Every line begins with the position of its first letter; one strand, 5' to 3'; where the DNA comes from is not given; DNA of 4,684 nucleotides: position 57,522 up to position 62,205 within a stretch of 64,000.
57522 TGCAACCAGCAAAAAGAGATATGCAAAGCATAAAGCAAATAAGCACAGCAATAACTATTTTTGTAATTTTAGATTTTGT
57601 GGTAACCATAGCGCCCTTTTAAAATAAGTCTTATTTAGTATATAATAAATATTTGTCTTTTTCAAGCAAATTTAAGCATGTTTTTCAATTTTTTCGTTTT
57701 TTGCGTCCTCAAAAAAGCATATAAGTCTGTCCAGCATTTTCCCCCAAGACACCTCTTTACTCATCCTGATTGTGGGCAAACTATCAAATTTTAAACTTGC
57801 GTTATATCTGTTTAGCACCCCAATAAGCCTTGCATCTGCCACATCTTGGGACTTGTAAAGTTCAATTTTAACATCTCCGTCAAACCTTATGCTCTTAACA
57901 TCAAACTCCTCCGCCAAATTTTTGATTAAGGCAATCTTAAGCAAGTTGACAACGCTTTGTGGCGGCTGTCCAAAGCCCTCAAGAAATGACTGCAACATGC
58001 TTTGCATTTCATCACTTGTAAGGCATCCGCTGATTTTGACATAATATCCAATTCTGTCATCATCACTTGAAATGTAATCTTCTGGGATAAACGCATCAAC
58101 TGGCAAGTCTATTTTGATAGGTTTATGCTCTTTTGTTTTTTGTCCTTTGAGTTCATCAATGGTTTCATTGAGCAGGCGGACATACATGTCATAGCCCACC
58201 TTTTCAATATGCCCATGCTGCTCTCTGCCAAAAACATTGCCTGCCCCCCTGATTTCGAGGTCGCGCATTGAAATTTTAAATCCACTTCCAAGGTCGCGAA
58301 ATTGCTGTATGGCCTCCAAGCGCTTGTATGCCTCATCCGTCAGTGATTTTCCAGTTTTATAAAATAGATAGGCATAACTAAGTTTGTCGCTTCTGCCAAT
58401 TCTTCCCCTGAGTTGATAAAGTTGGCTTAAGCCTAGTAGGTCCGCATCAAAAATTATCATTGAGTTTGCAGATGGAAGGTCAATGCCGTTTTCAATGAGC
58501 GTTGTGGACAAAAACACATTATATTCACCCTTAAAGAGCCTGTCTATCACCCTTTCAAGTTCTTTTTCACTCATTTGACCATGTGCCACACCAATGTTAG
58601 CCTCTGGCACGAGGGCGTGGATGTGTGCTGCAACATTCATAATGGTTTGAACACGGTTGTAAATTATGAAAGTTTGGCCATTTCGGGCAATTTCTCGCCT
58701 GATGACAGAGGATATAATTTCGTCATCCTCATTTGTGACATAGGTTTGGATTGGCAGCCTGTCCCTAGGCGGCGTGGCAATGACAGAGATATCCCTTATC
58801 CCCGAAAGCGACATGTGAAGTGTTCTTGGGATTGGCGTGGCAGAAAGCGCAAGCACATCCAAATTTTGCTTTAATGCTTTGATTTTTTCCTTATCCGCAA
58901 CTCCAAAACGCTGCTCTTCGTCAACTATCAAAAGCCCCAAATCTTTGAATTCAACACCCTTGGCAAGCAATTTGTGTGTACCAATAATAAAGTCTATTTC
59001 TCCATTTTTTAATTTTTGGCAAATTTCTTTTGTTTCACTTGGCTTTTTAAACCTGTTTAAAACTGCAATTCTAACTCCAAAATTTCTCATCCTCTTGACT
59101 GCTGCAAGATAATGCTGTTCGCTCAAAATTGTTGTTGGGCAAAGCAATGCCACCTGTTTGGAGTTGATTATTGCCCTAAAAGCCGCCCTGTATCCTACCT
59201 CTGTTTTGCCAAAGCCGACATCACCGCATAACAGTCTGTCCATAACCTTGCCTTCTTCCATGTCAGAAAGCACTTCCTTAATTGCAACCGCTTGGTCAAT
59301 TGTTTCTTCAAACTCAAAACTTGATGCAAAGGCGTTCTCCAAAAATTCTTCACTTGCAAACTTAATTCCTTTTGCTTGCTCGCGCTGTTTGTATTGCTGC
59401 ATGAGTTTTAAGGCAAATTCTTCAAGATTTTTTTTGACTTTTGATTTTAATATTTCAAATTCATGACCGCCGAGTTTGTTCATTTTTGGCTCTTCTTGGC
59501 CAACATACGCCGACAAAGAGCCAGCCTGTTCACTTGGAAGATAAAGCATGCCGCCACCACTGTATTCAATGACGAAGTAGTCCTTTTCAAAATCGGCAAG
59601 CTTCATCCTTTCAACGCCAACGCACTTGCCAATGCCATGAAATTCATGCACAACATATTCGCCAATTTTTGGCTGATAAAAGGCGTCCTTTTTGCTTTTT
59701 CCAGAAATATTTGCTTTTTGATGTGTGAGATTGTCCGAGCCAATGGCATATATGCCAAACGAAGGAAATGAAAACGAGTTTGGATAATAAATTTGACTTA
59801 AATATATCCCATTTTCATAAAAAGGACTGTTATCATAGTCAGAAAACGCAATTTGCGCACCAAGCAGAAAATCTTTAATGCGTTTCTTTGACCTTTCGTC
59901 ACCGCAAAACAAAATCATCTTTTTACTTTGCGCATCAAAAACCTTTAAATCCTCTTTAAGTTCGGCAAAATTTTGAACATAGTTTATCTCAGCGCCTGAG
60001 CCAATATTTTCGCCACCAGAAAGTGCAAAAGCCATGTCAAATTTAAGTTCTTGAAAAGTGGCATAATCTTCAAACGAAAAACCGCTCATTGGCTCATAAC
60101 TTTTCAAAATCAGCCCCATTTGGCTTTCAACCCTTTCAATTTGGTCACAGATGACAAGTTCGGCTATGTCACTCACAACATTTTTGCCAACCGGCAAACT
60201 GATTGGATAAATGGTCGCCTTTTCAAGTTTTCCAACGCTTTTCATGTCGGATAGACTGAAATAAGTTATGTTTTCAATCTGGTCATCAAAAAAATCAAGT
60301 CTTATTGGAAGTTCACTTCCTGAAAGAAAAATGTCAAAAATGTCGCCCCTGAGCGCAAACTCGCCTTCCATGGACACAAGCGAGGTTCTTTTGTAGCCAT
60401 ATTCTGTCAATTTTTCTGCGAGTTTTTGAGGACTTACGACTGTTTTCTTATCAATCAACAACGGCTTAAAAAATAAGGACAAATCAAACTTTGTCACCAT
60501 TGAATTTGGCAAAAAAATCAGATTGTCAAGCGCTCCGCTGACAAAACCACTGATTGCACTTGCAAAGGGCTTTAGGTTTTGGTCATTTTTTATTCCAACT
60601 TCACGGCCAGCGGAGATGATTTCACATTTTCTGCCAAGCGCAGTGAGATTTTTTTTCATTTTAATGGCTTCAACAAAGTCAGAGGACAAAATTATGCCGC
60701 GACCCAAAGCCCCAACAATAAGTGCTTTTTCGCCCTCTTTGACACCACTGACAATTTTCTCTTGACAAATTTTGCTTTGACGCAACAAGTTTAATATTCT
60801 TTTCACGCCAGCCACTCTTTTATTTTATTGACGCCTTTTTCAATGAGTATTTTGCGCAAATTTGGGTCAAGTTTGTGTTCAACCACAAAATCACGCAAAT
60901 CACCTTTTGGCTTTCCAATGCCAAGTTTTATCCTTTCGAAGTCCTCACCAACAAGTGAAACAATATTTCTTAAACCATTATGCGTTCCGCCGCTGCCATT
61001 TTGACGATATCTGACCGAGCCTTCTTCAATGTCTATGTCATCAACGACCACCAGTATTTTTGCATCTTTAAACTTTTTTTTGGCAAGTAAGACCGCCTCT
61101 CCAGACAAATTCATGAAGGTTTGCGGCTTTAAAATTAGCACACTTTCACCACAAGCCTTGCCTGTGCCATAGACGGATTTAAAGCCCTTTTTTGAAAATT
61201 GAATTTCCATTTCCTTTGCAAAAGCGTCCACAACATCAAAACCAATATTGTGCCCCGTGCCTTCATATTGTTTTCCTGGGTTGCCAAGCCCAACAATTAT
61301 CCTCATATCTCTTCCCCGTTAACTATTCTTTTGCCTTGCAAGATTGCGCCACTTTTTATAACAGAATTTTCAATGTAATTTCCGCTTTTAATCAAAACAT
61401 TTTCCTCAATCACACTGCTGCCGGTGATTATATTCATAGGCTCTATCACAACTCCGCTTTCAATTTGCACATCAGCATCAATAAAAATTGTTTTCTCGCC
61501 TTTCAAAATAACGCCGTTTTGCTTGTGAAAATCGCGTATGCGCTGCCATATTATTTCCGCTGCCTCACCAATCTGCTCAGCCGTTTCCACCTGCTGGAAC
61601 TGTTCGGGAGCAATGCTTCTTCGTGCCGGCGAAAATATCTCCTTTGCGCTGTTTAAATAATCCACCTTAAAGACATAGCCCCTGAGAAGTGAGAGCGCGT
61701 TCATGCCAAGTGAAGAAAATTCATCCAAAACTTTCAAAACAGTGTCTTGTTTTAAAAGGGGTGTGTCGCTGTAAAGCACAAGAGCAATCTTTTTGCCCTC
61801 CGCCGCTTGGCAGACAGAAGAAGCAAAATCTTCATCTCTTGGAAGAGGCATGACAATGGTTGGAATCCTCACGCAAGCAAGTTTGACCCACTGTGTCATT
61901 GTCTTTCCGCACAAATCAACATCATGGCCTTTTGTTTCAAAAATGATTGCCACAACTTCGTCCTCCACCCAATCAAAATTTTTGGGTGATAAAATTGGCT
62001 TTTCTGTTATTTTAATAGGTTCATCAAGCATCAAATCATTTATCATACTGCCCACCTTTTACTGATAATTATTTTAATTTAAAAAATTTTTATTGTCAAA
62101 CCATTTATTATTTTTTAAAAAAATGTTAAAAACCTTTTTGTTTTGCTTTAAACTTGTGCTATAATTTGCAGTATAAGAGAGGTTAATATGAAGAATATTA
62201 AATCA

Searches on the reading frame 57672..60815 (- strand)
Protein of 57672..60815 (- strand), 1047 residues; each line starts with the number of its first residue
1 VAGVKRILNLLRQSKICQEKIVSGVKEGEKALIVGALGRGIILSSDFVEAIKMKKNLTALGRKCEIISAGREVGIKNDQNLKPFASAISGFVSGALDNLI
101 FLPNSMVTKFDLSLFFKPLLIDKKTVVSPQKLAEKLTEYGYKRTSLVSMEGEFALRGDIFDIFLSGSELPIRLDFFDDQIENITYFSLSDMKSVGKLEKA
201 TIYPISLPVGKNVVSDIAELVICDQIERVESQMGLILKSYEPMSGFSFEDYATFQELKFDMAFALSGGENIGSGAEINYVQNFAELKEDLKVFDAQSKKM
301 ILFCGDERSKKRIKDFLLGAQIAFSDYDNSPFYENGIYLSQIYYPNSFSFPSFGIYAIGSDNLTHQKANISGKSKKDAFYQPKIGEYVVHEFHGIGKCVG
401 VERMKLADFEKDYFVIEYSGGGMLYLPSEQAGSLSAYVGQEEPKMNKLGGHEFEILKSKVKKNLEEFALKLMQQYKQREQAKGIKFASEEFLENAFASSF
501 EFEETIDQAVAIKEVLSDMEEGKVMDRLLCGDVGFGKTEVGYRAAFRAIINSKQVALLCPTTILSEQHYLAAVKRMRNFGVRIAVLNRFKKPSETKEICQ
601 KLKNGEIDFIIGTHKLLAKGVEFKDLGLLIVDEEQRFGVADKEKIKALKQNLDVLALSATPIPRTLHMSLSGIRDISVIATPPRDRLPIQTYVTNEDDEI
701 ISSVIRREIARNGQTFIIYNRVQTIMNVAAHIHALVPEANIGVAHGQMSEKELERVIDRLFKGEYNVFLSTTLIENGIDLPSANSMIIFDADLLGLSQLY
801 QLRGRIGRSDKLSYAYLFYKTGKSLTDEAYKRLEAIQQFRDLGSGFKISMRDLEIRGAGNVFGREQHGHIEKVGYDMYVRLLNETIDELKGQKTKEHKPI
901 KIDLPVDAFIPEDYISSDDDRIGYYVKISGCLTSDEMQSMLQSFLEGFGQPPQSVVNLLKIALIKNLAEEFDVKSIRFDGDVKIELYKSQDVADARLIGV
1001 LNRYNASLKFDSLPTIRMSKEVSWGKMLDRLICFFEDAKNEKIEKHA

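Call 16: search_protein_families(library=pfam, proteins=[window:57672-60815:-], max_evalue=0.001)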
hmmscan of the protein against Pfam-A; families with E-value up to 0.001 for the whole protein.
window:57672-60815:- (1047 aa): 6 families
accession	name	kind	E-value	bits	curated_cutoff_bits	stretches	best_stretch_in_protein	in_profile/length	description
PF00271.37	Helicase_C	-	1.2e-23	83.9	23.5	1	705-809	10-109/110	Helicase conserved C-terminal domain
PF00270.35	DEAD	-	1.2e-21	77.6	26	1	507-666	3-164/167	DEAD/DEAH box helicase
PF17757.6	UvrB_inter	-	1.5e-20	73.6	22.9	1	122-205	4-88/91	UvrB interaction domain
PF03461.20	TRCF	-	2.1e-18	66.9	25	1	904-992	1-90/95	TRCF domain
PF02559.22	CarD_TRCF_RID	-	5e-14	52.6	23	1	383-438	2-57/57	CarD-like/TRCF RID domain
PF22590.2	Cas3-like_C_2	-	0.00017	22.3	27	1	712-810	2-105/106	CRISPR-associated nuclease/helicase Cas3, C-terminal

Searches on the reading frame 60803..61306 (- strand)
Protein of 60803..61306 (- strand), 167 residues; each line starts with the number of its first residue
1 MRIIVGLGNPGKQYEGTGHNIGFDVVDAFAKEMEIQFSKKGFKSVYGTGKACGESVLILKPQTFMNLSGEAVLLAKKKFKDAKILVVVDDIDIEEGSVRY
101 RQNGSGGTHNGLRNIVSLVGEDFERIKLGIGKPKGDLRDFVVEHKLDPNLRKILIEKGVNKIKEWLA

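Call 16: search_protein_families(library=pfam, proteins=[window:60803-61306:-], max_evalue=0.001)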
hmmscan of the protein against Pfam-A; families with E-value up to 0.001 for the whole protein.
window:60803-61306:- (167 aa): 1 family
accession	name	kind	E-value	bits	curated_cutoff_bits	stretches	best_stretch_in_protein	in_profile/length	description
PF01195.25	Pept_tRNA_hydro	-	1.4e-50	172.1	27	1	3-165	1-170/183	Peptidyl-tRNA hydrolase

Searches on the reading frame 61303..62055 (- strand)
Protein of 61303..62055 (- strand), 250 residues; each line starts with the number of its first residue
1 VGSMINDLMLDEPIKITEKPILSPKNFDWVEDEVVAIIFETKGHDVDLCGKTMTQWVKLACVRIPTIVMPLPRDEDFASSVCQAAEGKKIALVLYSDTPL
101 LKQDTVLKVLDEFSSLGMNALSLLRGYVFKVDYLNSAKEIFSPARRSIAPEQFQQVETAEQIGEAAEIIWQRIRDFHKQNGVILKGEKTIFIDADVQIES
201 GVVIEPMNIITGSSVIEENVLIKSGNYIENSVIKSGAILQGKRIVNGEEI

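Call 16: search_protein_families(library=pfam, proteins=[window:61303-62055:-], max_evalue=0.001)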
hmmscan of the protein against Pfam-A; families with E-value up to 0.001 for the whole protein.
window:61303-62055:- (250 aa): 1 family
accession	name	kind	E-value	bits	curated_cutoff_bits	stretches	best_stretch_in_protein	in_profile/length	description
PF00132.30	Hexapep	-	0.00014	21.8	27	0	195-229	1-35/36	Bacterial transferase hexapeptide (six repeats)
